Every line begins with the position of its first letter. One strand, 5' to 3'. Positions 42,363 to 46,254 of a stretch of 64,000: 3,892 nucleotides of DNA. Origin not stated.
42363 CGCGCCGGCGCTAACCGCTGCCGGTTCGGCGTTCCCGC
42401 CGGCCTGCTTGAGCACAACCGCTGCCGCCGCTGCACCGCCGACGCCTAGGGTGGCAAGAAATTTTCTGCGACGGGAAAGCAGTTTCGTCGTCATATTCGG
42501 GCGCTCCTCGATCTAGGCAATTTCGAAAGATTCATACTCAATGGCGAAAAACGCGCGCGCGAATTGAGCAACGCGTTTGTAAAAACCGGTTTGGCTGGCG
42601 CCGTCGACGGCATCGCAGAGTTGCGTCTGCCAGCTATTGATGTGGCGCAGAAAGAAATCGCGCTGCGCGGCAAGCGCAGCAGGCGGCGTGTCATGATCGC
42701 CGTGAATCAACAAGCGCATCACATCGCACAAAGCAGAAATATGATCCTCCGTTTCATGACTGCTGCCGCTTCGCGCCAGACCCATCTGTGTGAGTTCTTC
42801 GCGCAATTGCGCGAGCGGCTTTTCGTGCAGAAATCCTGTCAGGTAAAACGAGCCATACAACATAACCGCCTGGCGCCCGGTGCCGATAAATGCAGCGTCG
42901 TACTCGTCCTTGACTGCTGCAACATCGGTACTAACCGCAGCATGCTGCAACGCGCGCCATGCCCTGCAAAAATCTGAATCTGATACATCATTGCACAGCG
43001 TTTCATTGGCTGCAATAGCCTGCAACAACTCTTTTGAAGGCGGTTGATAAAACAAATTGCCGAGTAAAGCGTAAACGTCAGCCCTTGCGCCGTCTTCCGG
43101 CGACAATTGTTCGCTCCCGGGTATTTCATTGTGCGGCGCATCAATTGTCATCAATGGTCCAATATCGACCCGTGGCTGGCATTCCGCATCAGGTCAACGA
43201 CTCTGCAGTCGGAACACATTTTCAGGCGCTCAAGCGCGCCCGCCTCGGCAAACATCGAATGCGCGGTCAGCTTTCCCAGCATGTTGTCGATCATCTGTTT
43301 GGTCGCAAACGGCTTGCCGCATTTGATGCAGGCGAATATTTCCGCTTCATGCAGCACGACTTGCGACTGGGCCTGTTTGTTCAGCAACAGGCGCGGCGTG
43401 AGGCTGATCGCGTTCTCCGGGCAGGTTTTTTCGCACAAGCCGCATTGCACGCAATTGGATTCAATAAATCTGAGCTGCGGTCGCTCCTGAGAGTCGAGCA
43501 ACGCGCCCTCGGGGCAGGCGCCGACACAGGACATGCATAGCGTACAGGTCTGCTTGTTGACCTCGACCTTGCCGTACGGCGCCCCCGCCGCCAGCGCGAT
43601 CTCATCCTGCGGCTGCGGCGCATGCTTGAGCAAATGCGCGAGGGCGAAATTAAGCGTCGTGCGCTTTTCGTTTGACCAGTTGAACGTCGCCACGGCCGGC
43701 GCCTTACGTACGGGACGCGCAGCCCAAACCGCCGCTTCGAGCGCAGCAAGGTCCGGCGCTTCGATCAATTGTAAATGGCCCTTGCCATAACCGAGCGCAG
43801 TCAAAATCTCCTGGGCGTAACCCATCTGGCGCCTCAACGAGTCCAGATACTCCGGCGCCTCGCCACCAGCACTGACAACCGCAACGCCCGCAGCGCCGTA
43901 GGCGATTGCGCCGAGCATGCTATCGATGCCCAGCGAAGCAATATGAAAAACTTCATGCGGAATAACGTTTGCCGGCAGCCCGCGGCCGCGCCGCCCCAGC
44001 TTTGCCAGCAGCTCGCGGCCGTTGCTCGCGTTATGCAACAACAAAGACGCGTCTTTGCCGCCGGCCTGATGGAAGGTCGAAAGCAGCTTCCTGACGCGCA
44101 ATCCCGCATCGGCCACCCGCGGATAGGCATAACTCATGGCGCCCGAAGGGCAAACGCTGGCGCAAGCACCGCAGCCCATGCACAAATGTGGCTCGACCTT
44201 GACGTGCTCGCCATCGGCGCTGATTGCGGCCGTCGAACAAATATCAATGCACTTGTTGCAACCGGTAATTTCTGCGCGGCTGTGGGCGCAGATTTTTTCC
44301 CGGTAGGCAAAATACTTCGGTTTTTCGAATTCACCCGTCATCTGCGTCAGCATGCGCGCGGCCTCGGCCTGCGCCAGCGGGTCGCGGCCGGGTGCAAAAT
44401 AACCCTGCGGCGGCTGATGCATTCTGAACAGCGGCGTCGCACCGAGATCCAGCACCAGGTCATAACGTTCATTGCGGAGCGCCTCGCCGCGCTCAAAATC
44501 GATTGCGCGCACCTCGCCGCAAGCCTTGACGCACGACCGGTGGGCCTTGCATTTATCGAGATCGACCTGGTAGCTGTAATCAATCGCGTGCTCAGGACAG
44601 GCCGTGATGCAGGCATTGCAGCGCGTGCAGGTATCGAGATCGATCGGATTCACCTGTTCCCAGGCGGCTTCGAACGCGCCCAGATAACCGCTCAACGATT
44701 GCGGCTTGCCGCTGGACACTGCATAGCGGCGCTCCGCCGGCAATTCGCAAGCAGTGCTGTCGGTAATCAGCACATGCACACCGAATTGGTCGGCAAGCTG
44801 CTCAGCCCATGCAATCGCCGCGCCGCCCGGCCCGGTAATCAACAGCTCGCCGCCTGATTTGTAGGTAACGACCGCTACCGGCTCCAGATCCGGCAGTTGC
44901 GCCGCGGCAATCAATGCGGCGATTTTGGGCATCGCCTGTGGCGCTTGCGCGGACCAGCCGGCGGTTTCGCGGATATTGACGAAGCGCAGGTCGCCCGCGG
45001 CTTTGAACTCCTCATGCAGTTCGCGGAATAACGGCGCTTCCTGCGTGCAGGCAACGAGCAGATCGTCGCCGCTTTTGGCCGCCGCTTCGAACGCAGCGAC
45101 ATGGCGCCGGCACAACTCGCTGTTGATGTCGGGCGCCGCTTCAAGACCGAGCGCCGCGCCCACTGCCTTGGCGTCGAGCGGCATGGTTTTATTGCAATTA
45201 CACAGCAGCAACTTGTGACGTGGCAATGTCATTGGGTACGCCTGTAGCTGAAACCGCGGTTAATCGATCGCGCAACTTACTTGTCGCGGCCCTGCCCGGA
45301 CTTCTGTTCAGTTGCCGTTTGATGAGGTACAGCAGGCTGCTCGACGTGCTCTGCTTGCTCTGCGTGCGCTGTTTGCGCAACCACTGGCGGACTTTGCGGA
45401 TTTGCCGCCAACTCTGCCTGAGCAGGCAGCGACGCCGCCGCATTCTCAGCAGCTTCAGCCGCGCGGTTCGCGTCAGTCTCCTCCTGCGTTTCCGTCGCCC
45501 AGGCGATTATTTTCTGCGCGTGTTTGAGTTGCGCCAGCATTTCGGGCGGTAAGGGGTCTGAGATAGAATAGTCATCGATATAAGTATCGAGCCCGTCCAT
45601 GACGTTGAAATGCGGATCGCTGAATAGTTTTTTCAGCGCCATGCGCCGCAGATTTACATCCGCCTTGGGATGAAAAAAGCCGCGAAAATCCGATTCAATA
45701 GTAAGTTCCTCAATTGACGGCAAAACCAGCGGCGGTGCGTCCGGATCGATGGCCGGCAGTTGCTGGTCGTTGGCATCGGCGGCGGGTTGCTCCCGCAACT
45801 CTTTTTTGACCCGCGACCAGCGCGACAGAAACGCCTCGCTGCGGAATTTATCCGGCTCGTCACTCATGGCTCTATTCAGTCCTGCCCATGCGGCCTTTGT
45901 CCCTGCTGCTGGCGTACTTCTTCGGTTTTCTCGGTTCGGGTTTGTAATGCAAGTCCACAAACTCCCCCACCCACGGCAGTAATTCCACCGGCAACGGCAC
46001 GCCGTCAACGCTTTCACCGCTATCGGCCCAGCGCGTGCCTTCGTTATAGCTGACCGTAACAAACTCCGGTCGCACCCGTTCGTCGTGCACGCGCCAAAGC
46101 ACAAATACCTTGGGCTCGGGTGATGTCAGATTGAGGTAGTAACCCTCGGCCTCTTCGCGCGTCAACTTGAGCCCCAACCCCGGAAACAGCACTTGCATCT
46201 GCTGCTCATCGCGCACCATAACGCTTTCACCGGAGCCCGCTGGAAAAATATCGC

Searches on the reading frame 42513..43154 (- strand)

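Call 45: search_protein_families(library=pfam, proteins=[window:42513-43154:-], max_evalue=0.00001)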
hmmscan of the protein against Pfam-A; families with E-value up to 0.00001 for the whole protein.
window:42513-43154:- (213 aa): 1 family
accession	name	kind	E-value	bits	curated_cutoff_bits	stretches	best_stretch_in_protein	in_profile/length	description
PF02613.20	Nitrate_red_del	-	7.2e-27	94.5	22.2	1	59-180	5-135/136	Nitrate reductase delta subunit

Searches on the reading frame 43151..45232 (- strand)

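Call 45: search_protein_families(library=pfam, proteins=[window:43151-45232:-], max_evalue=0.00001)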
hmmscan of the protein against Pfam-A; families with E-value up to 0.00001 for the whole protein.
window:43151-45232:- (693 aa): 12 families
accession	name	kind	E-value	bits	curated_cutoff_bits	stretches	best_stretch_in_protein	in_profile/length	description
PF00037.32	Fer4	-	2.7e-24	84.4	21.1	2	345-366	2-23/24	4Fe-4S binding domain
PF12838.12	Fer4_7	-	2.7e-22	79.4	27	1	323-365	3-52/52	4Fe-4S dicluster domain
PF12837.12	Fer4_6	-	9.9e-21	73.1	25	0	555-578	1-24/24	4Fe-4S binding domain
PF13484.11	Fer4_16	-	3.9e-17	63.2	30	0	201-231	1-32/66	4Fe-4S double cluster binding domain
PF13237.11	Fer4_10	-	7.1e-17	61.5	25.5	2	556-605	2-53/53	4Fe-4S dicluster domain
PF12797.12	Fer4_2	-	3.4e-16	58.4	24.5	0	197-214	5-22/22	4Fe-4S binding domain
PF14697.11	Fer4_21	-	3.7e-15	56.2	35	2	323-364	9-55/59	4Fe-4S dicluster domain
PF13187.11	Fer4_9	-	2.7e-14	53.3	27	1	563-609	2-52/52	4Fe-4S dicluster domain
PF12800.12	Fer4_4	-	1.4e-11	44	24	0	200-213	2-15/17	4Fe-4S binding domain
PF25160.1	LdpA_Fe-S-bd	-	9.8e-08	32.1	27.6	0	327-366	7-43/49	LdpA Fe-S cluster-binding domain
PF13183.11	Fer4_8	-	2.1e-07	31.8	27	0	592-640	3-59/68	4Fe-4S dicluster domain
PF13534.11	Fer4_17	-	5e-07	30.6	22.2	0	593-640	1-51/61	4Fe-4S dicluster domain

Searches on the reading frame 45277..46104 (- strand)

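Call 45: search_protein_families(library=pfam, proteins=[window:45277-46104:-], max_evalue=0.00001)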
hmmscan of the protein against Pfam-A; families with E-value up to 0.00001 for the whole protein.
window:45277-46104:- (275 aa): 1 family
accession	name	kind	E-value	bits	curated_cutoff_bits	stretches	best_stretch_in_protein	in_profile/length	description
PF11748.13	DUF3306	-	1.2e-21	78.1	25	1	92-185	2-120/120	Protein of unknown function (DUF3306)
